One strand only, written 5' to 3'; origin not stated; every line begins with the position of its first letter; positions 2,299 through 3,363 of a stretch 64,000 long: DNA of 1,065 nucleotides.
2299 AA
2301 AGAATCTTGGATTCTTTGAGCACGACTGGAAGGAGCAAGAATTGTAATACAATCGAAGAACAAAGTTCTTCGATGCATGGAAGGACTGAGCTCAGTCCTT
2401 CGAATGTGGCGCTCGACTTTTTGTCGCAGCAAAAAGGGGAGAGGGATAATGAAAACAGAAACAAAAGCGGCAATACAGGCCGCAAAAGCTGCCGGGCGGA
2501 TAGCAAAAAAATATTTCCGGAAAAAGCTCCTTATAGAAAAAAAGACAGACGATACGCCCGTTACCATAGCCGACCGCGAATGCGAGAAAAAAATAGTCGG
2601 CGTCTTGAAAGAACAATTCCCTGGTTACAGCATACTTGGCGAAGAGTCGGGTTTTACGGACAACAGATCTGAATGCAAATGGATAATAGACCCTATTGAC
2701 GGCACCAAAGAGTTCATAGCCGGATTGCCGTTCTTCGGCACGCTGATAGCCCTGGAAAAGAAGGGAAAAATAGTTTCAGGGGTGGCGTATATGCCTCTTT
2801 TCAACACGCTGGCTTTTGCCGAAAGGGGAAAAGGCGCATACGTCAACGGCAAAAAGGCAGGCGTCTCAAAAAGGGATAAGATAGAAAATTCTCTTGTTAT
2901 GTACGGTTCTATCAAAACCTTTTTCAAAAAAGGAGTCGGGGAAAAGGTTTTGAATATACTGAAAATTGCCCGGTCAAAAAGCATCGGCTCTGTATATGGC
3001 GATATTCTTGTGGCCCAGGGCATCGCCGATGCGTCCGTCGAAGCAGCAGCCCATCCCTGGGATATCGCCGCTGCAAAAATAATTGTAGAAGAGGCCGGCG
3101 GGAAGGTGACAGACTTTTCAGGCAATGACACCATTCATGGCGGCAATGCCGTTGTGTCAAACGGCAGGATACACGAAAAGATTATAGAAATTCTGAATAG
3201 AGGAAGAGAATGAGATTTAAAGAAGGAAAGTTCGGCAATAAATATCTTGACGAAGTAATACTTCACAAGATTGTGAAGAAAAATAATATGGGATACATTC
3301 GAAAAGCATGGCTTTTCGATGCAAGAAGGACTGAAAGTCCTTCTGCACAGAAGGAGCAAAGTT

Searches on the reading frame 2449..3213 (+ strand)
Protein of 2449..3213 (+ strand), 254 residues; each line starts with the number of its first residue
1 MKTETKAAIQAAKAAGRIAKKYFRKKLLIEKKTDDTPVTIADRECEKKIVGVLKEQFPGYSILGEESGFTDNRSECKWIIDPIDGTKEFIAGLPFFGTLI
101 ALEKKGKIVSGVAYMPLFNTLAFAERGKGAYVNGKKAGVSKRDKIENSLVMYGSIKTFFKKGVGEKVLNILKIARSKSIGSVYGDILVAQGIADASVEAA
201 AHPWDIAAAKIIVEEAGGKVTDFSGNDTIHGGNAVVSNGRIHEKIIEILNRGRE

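Call 12: find_encoding_contigs(protein=window:2449-3213:+, flank=3000, max_places=6)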
Protein window:2449-3213:+ (254 aa): 2 contigs read that carry it; 2 places shown.
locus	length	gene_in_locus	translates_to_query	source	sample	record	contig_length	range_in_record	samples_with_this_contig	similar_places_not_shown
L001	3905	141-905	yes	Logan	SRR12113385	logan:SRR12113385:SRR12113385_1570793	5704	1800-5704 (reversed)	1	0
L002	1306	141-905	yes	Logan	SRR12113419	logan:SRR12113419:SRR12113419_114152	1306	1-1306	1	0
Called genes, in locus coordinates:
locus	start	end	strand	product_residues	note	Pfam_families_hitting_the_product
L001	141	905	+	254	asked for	PF00459:Inositol_P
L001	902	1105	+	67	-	-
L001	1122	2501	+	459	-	PF02934:GatB_N, PF02637:GatB_Yqey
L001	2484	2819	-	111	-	-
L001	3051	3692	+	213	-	PF00730:HhH-GPD, PF00633:HHH (weak)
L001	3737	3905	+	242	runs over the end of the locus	PF02535:Zip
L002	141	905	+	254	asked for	PF00459:Inositol_P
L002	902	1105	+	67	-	-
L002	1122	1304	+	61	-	?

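Call 23: find_related_loci(query=window:2449-3210:+, collection=metagenome_contigs, flank=4000)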
Query window:2449-3210:+ (254 aa) in metagenome_contigs; peptide patterns used: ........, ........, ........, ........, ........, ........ (x = any residue, [..] = any of these).
445 stretches matched a pattern; 19 encode a relative of the query (tblastn E <= 1e-3); 19 distinct loci.
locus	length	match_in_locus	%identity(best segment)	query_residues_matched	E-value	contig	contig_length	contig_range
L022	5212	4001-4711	38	9-242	2e-48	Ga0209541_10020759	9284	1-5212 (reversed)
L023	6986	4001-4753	38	13-251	1e-44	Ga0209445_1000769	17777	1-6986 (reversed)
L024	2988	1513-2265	38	13-251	2e-44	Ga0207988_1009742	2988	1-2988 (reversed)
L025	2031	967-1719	38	13-251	1e-44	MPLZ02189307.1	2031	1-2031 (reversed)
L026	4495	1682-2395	39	13-251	6e-44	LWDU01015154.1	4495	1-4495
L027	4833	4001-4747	38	6-249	4e-43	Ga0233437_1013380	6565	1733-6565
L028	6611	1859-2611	37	13-251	6e-42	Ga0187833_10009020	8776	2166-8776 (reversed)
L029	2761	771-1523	36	9-251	1e-41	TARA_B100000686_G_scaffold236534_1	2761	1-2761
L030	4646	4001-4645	36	9-216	1e-34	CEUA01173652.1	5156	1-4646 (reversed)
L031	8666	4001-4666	37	29-245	6e-33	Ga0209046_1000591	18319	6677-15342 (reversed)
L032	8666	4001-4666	37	29-245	6e-33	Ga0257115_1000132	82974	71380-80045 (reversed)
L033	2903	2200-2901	34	1-226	3e-31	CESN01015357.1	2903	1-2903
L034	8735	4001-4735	32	1-237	1e-30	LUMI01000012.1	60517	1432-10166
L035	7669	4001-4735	32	1-237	3e-30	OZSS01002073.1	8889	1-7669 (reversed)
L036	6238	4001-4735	32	1-237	2e-30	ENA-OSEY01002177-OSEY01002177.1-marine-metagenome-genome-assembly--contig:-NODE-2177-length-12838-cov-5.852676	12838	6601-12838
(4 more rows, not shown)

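Call 24: find_homologous_proteins(query=window:2449-3210:+, max_evalue=1e-40)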
Query window:2449-3210:+ (254 aa): 864 proteins with E <= 1e-40 among 8000 candidates; the best 120 are listed.
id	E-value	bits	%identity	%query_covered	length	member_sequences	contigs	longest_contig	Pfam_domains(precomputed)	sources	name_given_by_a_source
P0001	9.9e-160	548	100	100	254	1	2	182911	PF00459.31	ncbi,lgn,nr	ncbi:MAG: inositol monophosphatase [Candidatus Aenigmarchaeota archaeon]|nr:inositol monophosphatase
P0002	4.0e-120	418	75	100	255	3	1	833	PF00459.31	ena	-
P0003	1.9e-114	400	71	99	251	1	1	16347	PF00459.31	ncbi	-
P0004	1.2e-107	377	66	99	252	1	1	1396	PF00459.31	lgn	-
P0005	3.5e-84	300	54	99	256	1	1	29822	PF00459.31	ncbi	-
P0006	1.4e-78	282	54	99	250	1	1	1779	PF00459.31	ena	-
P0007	2.4e-78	281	54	94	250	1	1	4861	PF00459.31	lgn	-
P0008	3.6e-78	281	52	98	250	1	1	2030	PF00459.31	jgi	-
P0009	3.0e-73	265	51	98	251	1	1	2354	PF00459.31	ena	-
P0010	9.5e-72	260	52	99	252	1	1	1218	PF00459.31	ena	-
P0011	4.9e-71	257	47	97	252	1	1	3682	PF00459.31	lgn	-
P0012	1.1e-70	256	49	98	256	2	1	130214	PF00459.31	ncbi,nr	ncbi:MAG: inositol monophosphatase [Candidatus Aenigmarchaeota archaeon]|nr:inositol monophosphatase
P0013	1.6e-68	249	46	94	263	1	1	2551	PF00459.31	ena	-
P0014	2.6e-68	249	45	93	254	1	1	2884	PF00459.31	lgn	-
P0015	3.1e-68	248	45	90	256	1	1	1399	PF00459.31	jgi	-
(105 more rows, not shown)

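Call 25: find_encoding_contigs(protein=P0003, flank=10000, max_places=3)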
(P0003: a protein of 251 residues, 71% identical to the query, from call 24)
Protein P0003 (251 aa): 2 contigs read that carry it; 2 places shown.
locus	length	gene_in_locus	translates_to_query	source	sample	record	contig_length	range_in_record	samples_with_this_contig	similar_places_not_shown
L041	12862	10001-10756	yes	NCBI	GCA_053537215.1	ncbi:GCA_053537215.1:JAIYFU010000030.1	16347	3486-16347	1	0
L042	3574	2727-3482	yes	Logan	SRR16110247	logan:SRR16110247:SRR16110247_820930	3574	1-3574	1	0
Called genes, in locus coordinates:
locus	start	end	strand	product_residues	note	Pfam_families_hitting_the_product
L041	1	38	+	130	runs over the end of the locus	PF21485:IF5A-like_N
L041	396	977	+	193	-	PF09721:Exosortase_EpsH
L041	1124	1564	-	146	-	-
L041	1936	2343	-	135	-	-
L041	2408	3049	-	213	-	PF01694:Rhomboid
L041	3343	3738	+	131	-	-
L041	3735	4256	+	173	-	PF03965:Penicillinase_R (faint), PF12840:HTH_20 (faint), PF24266:HTH_HVO_0163_N, PF01047:MarR (faint), PF09339:HTH_IclR (faint), PF01022:HTH_5 (weak), PF13412:HTH_24, PF01978:TrmB (weak), +4 more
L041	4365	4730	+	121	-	-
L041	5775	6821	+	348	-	PF00091:Tubulin, PF12327:FtsZ_C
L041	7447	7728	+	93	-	PF02686:GatC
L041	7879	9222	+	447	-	PF01425:Amidase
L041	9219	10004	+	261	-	PF01261:AP_endonuc_2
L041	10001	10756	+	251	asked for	PF00459:Inositol_P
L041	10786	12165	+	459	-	PF02934:GatB_N, PF02637:GatB_Yqey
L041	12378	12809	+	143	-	PF01797:Y1_Tnp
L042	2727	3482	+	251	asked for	PF00459:Inositol_P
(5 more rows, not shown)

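Call 26: find_encoding_contigs(protein=P0005, flank=10000, max_places=3)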
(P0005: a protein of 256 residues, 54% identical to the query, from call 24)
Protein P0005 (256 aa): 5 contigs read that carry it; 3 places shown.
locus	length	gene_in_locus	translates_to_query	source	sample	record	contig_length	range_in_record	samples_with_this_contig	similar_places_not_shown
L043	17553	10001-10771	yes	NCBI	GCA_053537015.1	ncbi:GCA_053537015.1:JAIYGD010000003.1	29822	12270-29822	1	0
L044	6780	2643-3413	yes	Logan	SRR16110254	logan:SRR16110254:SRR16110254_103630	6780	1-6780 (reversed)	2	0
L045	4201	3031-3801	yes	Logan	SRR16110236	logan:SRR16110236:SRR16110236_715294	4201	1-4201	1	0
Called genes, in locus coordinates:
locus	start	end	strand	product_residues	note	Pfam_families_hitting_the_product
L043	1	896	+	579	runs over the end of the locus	PF07953:Toxin_R_bind_N (faint), PF13385:Laminin_G_3, PF02210:Laminin_G_2 (faint), PF13385:Laminin_G_3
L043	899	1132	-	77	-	PF21473:OB_Ssb-like, PF01336:tRNA_anti-codon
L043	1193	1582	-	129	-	PF21485:IF5A-like_N, PF01287:eIF-5a (weak)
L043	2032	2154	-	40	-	-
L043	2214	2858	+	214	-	PF01694:Rhomboid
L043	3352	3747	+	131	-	-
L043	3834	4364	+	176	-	PF24266:HTH_HVO_0163_N, PF01022:HTH_5 (faint), PF01047:MarR (faint), PF01978:TrmB (faint), PF03965:Penicillinase_R (faint), PF09339:HTH_IclR (faint), PF13412:HTH_24, PF08279:HTH_11 (weak), +5 more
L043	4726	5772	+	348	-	PF00091:Tubulin, PF12327:FtsZ_C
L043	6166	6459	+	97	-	PF02686:GatC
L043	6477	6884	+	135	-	PF05014:Nuc_deoxyrib_tr, PF15891:Nuc_deoxyri_tr2 (weak)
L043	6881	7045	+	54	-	-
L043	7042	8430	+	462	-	PF01425:Amidase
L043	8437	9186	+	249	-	PF00753:Lactamase_B (weak), PF12706:Lactamase_B_2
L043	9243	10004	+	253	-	PF01261:AP_endonuc_2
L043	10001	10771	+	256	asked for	PF00459:Inositol_P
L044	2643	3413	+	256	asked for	PF00459:Inositol_P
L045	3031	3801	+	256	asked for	PF00459:Inositol_P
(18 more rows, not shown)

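Call 44: search_protein_families(library=ncbifam, proteins=[L041:12378-12806:+], max_evalue=0.01)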
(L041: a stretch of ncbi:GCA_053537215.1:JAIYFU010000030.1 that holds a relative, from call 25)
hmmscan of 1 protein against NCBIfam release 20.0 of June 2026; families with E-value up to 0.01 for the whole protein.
L041:12378-12806:+ (143 aa): 1 family
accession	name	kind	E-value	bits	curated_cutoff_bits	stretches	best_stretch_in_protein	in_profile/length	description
NF033573.1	transpos_IS200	equivalog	8.8e-21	74.4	55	1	7-129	5-126/126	IS200/IS605 family transposase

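Call 60: find_encoding_contigs(protein=P0002, flank=2000, max_places=2)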
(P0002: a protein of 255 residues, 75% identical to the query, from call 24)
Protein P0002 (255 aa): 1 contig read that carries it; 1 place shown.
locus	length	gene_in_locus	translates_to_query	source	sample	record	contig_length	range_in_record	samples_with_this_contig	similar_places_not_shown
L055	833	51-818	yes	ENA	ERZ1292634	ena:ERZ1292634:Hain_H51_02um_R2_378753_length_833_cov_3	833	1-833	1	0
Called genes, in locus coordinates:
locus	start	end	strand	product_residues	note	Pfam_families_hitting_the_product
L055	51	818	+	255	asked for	PF00459:Inositol_P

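Call 61: find_encoding_contigs(protein=P0004, flank=2000, max_places=2)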
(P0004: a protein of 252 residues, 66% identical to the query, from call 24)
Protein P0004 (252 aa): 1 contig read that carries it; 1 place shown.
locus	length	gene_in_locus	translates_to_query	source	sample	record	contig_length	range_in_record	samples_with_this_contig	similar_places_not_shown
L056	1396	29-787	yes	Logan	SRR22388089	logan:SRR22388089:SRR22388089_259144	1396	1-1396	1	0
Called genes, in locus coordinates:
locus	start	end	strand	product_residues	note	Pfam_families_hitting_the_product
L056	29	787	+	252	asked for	PF00459:Inositol_P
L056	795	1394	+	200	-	?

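Call 65: find_homologous_proteins(query=L041:12378-12806:+, max_evalue=1e-10)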
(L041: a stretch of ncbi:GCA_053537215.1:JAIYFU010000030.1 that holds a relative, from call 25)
Query L041:12378-12806:+ (143 aa): 128 proteins with E <= 1e-10 among 135 candidates; the best 120 are listed.
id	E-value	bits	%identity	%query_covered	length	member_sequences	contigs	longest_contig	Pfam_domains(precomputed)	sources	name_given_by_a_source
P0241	1.6e-82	293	88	100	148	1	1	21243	PF01797.22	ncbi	-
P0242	7.0e-81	288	87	99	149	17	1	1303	PF01797.22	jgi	-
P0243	2.3e-79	283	85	99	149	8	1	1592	PF01797.22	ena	-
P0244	3.3e-79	282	87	99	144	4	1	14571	PF01797.22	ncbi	ncbi:MAG: IS200/IS605 family transposase [Candidatus Aenigmatarchaeota archaeon]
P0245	4.8e-79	282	84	100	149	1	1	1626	PF01797.22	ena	-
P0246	3.9e-78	279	84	100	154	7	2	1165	PF01797.22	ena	-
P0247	1.0e-77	277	85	100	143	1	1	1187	PF01797.22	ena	-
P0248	1.2e-77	277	82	100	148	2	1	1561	PF01797.22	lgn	-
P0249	3.1e-76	272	83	100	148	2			PF01797.22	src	-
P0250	1.1e-75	271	82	99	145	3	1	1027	PF01797.22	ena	-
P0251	1.2e-75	271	82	99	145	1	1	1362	PF01797.22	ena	-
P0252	1.4e-75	270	82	99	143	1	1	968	PF01797.22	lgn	-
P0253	1.1e-74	267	82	99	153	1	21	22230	PF01797.22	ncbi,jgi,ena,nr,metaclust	ncbi:MAG: IS200/IS605 family transposase [Candidatus Aenigmarchaeota archaeon]|nr:IS200/IS605 family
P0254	2.4e-74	266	79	99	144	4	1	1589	PF01797.22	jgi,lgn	jgi:putative transposase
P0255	2.8e-73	263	80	100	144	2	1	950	PF01797.22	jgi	jgi:putative transposase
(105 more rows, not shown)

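Call 66: find_encoding_contigs(protein=P0253, flank=1500, max_places=10)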
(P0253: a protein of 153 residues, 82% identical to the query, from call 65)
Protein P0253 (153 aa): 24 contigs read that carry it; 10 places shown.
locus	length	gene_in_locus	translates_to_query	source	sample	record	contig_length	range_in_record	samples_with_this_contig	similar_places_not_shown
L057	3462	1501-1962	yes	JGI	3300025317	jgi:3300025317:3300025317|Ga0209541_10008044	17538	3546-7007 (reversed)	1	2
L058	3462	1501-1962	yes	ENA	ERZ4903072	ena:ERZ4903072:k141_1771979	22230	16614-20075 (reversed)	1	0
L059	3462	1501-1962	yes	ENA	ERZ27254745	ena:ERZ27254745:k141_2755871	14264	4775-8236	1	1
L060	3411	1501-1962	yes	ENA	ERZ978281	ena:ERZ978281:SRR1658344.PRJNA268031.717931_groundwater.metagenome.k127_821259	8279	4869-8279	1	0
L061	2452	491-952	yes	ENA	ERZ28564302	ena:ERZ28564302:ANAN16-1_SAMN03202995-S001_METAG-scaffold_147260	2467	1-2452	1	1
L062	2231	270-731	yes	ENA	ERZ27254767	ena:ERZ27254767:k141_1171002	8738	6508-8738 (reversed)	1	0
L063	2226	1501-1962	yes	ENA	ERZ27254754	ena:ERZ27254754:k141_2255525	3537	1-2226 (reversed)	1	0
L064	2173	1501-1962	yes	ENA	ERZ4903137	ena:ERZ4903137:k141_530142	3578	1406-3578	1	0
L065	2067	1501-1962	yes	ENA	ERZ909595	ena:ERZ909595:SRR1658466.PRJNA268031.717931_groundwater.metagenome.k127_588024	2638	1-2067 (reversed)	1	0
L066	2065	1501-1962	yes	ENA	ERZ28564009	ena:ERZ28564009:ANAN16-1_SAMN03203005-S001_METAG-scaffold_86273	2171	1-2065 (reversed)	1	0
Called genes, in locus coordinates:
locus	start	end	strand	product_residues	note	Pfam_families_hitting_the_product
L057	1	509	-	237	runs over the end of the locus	PF00535:Glycos_transf_2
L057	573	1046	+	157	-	PF13420:Acetyltransf_4 (weak), PF00583:Acetyltransf_1, PF13302:Acetyltransf_3 (weak), PF13673:Acetyltransf_10, PF13508:Acetyltransf_7, PF08445:FR47 (weak)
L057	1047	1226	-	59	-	-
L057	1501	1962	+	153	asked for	PF01797:Y1_Tnp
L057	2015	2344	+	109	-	PF03091:CutA1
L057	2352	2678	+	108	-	-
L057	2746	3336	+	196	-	PF02223:Thymidylate_kin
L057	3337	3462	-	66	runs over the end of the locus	-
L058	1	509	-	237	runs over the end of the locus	PF00535:Glycos_transf_2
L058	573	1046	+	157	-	PF13420:Acetyltransf_4 (weak), PF00583:Acetyltransf_1, PF13302:Acetyltransf_3 (weak), PF13673:Acetyltransf_10, PF13508:Acetyltransf_7, PF08445:FR47 (weak)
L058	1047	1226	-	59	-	-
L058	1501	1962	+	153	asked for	PF01797:Y1_Tnp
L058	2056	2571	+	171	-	PF00702:Hydrolase, PF13419:HAD_2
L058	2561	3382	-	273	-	PF25133:TYW2_N_2, PF02475:TRM5-TYW2_MTfase, PF05175:MTS (weak), PF13847:Methyltransf_31 (weak)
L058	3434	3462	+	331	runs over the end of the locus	PF04055:Radical_SAM, PF08608:Wyosine_form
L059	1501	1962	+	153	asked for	PF01797:Y1_Tnp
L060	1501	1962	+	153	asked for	PF01797:Y1_Tnp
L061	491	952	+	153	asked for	PF01797:Y1_Tnp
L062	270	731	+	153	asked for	PF01797:Y1_Tnp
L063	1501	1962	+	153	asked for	PF01797:Y1_Tnp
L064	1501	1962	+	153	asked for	PF01797:Y1_Tnp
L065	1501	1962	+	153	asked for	PF01797:Y1_Tnp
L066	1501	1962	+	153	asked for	PF01797:Y1_Tnp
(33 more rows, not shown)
